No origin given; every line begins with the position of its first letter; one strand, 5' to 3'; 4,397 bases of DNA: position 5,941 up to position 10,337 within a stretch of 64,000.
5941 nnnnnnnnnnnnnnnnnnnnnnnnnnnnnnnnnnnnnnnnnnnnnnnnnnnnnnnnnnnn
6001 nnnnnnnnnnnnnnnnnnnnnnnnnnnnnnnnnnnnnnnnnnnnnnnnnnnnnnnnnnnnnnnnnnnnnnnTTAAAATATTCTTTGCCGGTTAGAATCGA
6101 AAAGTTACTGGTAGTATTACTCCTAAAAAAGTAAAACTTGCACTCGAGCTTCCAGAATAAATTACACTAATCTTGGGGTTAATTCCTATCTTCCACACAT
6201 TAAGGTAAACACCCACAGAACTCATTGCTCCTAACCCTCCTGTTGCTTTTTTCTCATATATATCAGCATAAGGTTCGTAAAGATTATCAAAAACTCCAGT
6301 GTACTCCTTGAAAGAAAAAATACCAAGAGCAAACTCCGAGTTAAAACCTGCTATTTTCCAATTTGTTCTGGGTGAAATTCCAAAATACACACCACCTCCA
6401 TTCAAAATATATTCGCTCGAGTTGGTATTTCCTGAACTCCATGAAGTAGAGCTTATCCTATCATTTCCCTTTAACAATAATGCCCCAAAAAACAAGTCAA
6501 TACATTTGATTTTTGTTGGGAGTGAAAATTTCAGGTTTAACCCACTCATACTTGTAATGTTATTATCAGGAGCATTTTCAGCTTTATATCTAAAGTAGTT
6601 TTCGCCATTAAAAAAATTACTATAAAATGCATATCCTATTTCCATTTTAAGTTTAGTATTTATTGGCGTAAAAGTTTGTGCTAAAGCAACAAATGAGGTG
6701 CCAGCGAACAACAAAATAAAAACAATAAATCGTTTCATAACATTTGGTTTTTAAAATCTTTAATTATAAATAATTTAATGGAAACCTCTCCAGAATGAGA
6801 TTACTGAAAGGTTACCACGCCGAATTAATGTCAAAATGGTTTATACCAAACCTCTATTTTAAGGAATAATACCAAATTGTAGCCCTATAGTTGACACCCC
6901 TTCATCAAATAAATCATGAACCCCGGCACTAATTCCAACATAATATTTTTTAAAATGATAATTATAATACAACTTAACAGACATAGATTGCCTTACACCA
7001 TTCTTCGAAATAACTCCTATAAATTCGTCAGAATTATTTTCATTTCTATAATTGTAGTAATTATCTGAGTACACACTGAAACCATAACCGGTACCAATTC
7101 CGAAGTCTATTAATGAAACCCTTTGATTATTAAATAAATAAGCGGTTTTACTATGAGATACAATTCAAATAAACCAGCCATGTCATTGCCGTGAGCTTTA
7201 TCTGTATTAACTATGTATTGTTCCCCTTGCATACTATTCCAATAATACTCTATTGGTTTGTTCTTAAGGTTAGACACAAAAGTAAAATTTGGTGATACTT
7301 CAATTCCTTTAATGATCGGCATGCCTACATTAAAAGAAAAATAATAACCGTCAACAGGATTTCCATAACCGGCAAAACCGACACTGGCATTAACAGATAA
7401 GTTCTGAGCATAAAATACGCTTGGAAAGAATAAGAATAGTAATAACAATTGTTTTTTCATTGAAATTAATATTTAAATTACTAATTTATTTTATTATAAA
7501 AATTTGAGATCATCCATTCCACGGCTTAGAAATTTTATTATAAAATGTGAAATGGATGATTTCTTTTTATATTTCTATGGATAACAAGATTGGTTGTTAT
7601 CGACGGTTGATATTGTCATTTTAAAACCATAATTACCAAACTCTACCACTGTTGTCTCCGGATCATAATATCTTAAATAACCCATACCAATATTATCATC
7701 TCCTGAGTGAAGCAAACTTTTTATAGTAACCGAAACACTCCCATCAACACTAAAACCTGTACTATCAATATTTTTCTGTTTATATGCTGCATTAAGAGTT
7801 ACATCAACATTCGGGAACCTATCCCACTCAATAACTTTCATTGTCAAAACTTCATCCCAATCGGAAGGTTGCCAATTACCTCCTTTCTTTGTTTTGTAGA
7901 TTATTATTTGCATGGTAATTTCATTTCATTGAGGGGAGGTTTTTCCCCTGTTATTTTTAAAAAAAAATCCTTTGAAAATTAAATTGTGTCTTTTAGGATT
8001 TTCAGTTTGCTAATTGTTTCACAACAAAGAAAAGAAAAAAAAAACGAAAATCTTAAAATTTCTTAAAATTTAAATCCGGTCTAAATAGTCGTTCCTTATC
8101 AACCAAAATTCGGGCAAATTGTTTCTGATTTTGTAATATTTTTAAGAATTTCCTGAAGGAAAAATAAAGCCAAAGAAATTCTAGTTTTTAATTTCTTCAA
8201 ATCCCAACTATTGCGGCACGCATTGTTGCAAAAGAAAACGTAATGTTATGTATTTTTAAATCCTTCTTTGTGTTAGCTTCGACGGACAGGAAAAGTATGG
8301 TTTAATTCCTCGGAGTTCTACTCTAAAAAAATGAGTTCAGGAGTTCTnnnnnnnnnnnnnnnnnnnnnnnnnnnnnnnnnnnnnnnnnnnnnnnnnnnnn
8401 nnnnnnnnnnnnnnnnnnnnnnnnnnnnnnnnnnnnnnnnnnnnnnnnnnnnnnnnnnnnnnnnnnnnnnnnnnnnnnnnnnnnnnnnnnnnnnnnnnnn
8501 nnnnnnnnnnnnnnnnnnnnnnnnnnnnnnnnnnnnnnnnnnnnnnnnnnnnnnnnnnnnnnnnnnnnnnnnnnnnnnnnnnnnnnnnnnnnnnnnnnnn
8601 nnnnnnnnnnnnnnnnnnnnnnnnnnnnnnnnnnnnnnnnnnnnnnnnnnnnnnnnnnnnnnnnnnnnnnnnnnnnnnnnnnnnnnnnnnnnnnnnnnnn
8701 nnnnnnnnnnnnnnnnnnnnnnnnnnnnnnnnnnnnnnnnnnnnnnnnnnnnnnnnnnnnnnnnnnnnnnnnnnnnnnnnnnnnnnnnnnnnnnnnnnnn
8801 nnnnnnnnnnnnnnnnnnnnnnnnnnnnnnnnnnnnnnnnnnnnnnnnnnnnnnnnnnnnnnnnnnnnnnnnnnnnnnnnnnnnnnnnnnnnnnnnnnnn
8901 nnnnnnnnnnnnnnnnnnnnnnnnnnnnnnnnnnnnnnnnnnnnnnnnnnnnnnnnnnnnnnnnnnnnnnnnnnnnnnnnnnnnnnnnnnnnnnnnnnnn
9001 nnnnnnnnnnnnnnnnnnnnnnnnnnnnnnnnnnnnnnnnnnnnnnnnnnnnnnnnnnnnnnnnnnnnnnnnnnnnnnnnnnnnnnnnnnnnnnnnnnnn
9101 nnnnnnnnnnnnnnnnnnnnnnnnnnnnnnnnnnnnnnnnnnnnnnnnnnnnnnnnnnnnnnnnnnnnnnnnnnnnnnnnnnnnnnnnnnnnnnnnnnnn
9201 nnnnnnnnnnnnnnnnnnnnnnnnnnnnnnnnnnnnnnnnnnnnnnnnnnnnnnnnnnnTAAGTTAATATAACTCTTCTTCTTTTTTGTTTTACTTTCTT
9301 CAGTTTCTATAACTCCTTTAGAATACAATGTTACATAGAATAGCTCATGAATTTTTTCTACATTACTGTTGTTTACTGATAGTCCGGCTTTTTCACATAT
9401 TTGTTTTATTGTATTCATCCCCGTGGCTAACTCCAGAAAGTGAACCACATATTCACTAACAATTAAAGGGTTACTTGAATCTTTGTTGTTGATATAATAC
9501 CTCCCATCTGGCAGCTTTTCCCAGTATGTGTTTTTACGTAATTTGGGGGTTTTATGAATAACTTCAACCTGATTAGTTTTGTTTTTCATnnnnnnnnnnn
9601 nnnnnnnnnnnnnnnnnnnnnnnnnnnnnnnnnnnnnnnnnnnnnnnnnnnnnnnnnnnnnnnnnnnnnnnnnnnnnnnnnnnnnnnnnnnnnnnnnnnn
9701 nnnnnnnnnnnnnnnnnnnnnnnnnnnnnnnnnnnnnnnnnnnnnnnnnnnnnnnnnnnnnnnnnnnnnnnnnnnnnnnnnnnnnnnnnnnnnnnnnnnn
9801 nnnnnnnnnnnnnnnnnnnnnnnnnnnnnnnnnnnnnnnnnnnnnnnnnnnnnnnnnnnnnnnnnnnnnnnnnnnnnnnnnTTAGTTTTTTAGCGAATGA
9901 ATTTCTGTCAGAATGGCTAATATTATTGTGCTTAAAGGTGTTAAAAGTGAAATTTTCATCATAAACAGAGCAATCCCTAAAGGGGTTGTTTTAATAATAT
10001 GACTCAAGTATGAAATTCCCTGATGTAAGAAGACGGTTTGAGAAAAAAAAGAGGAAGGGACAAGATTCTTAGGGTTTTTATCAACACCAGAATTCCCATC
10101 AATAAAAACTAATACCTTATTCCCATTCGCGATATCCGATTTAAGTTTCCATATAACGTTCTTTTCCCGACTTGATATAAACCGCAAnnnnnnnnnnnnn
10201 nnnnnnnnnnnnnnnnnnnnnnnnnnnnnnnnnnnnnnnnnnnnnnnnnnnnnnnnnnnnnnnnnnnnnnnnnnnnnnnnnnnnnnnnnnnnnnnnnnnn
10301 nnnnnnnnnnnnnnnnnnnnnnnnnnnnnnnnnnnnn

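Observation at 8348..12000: Putative new RiPP (lipopeptide-like) gene cluster: short precursor + LpxL-like acyltransferase + RRE-site-2 protease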

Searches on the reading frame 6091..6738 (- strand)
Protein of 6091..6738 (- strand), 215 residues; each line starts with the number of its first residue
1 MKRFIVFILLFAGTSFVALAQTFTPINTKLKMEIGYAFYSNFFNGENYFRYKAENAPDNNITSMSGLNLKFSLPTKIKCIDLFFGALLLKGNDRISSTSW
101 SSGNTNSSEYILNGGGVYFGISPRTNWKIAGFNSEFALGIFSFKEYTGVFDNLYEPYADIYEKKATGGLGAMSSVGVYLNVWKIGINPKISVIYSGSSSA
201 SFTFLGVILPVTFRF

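Call 3: search_protein_families(library=pfam, proteins=[window:6091-6738:-], max_evalue=1)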
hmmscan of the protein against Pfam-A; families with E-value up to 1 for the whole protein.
window:6091-6738:- (215 aa): 1 family
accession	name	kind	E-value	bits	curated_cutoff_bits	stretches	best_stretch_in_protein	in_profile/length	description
PF05355.16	Apo-CII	-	0.26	11.8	22.1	1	177-208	35-66/77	Apolipoprotein C-II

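Call 4: search_protein_families(library=ncbifam, proteins=[window:6091-6738:-], max_evalue=1)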
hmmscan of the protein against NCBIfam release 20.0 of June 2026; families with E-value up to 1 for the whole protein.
window:6091-6738:- (215 aa): 0 families

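Call 89: search_protein_families(library=padloc, proteins=[window:6091-6738:-], max_evalue=0.01)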
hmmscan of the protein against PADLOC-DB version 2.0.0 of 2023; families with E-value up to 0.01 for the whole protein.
window:6091-6738:- (215 aa): 0 families

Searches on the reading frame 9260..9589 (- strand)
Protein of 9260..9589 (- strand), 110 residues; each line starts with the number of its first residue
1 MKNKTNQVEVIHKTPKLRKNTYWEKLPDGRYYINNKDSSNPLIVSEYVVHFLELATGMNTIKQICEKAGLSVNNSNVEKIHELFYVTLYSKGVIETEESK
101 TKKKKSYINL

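Call 59: predict_structure(alignment_id=A3)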
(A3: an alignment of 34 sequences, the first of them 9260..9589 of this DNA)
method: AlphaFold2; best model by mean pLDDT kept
length: 110 residues; sequences in the alignment: 34
mean_pLDDT: 83.8   pTM: 0.71
mean pLDDT of the five models: 83.8, 81.9, 81.4, 79.3, 78.3
residues with pLDDT >= 90: 72; 70-90: 19; 50-70: 5; < 50: 14
segments of 3 or more residues with pLDDT < 50: 1-3, 99-106, 108-110
pLDDT, mean of each block of 10 residues (from residue 1): 64 92 95 88 94 94 95 94 92 71 43
secondary structure, 60 per line:
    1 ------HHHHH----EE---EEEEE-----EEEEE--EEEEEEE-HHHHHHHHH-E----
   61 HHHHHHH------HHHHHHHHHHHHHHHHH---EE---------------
elements in order: H7-11 E21-25 E31-35 E38-44 H46-54 H61-67 H74-90

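Call 62: fold_search(model_id=the predicted structure, library=pdb)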
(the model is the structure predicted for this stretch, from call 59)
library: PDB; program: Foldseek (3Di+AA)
matches with E <= 10: 313; with E <= 0.001: 0
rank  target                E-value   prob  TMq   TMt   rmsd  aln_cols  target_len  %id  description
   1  8t19_A                4.5e-03  1.00  0.51  0.62   3.6        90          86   14  RiPP precursor peptide recognition element (RRE) domain of Ocin-ThiF-like partner protein, PbtF, bound to an 8 residue (released 2024-06-12)
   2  4bs9                  4.5e-03  1.00  0.49  0.10   3.6        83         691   16  Structure of the heterocyclase TruD (released 2013-11-06)
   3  8hkr_A                8.3e-03  1.00  0.56  0.18   3.8        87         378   16  Crystal Structure of Histone H3 Lysine 79 (H3K79) Methyltransferase Rv2067c from Mycobacterium tuberculosis (released 2023-10-18)
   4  8hkr_B                1.0e-02  1.00  0.55  0.18   4.1        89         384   16  Crystal Structure of Histone H3 Lysine 79 (H3K79) Methyltransferase Rv2067c from Mycobacterium tuberculosis (released 2023-10-18)
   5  4v1v_A                1.0e-02  1.00  0.49  0.09   3.6        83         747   19  Heterocyclase in complex with substrate and Cofactor (released 2015-01-14)
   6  4v1v_B                1.1e-02  1.00  0.51  0.10   4.1        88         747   18  Heterocyclase in complex with substrate and Cofactor (released 2015-01-14)
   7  5v1v_A                1.2e-02  1.00  0.57  0.68   3.2        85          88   15  TbiB1 in Complex with the TbiA(alpha) Leader Peptide (released 2018-09-05)
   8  4v1u_B                1.3e-02  1.00  0.49  0.09   3.4        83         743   19  Heterocyclase in complex with substrate and Cofactor (released 2015-01-14)
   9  4v1t_A                1.6e-02  1.00  0.49  0.09   4.1        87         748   16  Heterocyclase in complex with substrate and Cofactor (released 2015-01-14)
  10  5v1u_B                2.4e-02  1.00  0.55  0.67   3.2        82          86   16  TbiB1 in Complex with the TbiA(beta) Leader Peptide (released 2018-09-05)
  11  4v1u_A                2.7e-02  0.99  0.48  0.09   3.7        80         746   19  Heterocyclase in complex with substrate and Cofactor (released 2015-01-14)
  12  8vpo                  3.1e-02  1.00  0.58  0.16   3.4        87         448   15  X-Ray Crystal Structure of TigE from Paramaledivibacter caminithermalis (released 2024-02-07)
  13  5v1u_A                5.7e-02  1.00  0.55  0.68   3.2        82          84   16  TbiB1 in Complex with the TbiA(beta) Leader Peptide (released 2018-09-05)
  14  6jx3_B                6.1e-02  1.00  0.56  0.69   3.2        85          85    9  Lasso peptide synthetase B1 complexed with the leader peptide (released 2019-06-26)
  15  8pz5_A                8.3e-02  0.95  0.50  0.15   4.7       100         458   13  Structure of ThcOx, solved at wavelength 3.099 A (released 2023-10-25)
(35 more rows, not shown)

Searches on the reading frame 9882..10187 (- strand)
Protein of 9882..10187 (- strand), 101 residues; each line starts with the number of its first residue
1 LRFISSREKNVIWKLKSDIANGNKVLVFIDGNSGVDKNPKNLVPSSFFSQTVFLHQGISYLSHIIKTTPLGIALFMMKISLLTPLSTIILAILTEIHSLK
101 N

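Call 3: search_protein_families(library=pfam, proteins=[window:9882-10187:-], max_evalue=1)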
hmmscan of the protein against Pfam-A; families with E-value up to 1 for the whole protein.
window:9882-10187:- (101 aa): 1 family
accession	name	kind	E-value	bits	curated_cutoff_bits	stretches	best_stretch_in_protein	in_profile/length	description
PF02747.20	PCNA_C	-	0.17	12.5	23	1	8-72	38-97/128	Proliferating cell nuclear antigen, C-terminal domain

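Call 4: search_protein_families(library=ncbifam, proteins=[window:9882-10187:-], max_evalue=1)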
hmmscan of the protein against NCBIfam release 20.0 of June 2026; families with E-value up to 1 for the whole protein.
window:9882-10187:- (101 aa): 0 families
